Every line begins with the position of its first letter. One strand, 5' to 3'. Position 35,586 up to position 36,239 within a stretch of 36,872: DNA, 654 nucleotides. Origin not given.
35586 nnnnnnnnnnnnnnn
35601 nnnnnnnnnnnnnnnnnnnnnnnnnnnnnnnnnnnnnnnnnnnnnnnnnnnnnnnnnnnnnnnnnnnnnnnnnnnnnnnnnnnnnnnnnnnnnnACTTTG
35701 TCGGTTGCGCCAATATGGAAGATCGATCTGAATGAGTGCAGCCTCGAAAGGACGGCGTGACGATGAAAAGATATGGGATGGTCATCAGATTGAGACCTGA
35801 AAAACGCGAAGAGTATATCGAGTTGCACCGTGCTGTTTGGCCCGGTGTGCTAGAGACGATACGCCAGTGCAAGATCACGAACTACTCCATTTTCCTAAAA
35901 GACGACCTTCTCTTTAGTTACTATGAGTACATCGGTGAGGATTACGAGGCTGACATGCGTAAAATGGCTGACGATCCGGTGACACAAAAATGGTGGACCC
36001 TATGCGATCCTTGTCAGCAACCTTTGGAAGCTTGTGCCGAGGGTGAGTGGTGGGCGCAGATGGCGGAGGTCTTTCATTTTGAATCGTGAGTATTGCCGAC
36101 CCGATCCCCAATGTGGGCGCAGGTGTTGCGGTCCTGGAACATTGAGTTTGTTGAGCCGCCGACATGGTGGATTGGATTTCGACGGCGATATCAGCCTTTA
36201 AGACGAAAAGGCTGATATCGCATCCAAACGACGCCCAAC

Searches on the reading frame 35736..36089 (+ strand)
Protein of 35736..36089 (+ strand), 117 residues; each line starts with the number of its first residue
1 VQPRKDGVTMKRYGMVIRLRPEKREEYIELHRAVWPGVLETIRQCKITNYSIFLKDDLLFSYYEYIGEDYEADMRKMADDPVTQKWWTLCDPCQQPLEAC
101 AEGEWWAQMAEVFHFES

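Call 10: search_protein_families(library=pfam, proteins=[window:35736-36089:+])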
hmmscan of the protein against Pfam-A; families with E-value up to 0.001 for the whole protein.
window:35736-36089:+ (117 aa): 1 family
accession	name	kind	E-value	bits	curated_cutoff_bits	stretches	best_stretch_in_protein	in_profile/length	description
PF05336.19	rhaM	-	1.4e-32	112.5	23.4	1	12-115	1-105/105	L-rhamnose mutarotase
